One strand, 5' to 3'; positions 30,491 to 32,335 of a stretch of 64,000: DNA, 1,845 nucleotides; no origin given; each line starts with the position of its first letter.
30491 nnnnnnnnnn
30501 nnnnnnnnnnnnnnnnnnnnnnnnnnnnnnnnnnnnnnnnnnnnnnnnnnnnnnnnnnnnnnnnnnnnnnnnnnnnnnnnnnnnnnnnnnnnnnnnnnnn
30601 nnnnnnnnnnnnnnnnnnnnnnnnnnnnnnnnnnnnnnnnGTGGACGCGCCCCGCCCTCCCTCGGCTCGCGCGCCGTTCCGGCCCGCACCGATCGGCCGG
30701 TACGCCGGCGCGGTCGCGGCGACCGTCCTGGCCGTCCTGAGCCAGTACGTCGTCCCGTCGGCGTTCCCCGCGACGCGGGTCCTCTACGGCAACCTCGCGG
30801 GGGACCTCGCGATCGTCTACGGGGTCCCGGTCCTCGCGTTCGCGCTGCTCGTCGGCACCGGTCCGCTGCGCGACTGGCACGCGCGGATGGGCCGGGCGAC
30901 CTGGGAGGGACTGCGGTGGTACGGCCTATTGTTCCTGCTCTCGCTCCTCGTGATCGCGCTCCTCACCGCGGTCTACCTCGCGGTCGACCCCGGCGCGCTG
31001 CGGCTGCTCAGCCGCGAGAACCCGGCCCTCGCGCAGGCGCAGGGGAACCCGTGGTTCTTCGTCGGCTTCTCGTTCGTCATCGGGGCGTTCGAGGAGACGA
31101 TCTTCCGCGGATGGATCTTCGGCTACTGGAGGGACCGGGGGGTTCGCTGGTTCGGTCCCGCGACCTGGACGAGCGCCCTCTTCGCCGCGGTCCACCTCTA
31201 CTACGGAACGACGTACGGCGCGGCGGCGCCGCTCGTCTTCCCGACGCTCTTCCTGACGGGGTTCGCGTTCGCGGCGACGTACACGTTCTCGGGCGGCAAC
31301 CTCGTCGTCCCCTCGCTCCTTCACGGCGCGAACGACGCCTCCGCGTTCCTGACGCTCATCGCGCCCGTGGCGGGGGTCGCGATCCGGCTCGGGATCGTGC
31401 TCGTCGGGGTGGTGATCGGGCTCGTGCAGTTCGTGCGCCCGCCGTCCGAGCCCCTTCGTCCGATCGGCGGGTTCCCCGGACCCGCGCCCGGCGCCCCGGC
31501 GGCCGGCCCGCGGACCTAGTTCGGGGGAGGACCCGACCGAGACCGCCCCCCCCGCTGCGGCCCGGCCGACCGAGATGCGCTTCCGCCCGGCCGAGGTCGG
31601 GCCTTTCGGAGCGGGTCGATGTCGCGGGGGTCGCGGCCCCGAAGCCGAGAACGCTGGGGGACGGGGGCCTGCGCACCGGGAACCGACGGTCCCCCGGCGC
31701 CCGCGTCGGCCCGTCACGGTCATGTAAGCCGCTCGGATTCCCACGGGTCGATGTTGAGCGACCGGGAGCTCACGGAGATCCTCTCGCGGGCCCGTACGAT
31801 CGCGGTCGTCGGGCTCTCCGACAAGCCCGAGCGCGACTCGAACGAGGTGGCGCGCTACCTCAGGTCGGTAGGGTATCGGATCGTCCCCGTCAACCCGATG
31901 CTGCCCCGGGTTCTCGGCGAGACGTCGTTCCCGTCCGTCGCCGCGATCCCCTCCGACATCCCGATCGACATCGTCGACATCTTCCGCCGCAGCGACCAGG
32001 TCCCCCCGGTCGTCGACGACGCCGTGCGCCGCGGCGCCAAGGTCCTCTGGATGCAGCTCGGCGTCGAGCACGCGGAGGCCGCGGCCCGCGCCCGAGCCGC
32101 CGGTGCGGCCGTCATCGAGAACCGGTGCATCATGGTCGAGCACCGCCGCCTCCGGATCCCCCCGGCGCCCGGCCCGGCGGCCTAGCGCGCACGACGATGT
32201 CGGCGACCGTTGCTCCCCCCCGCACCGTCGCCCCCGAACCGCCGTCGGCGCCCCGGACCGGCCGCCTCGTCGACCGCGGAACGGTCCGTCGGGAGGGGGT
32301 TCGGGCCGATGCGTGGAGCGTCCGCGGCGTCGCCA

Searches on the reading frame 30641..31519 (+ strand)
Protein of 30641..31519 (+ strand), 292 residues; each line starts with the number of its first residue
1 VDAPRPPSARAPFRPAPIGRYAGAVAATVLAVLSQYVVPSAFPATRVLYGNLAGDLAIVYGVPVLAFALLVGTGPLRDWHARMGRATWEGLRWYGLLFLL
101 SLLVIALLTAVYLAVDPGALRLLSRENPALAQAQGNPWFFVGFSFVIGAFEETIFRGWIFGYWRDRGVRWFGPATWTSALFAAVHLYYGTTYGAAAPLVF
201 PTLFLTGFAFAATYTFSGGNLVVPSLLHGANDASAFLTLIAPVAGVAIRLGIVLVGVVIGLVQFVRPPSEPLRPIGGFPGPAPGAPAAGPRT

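Call 65: search_protein_families(library=pfam, proteins=[window:30641-31519:+], max_evalue=0.00001)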
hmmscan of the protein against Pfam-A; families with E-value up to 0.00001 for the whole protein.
window:30641-31519:+ (292 aa): 1 family
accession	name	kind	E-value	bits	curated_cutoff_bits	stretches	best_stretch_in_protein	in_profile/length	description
PF02517.21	Rce1-like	-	2.1e-14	54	22.4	1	136-233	4-92/93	Type II CAAX prenyl endopeptidase Rce1-like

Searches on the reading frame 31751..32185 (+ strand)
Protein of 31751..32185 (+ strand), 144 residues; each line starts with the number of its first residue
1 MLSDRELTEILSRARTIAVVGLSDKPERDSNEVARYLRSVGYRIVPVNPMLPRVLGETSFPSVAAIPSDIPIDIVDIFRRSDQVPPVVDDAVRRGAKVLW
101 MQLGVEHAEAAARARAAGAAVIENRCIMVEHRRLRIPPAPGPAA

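Call 65: search_protein_families(library=pfam, proteins=[window:31751-32185:+], max_evalue=0.00001)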
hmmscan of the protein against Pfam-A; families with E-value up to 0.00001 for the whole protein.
window:31751-32185:+ (144 aa): 1 family
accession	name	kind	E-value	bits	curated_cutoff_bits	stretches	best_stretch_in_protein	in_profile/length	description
PF13380.12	CoA_binding_2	-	2.2e-42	144.6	22.8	1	15-132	1-116/116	CoA binding domain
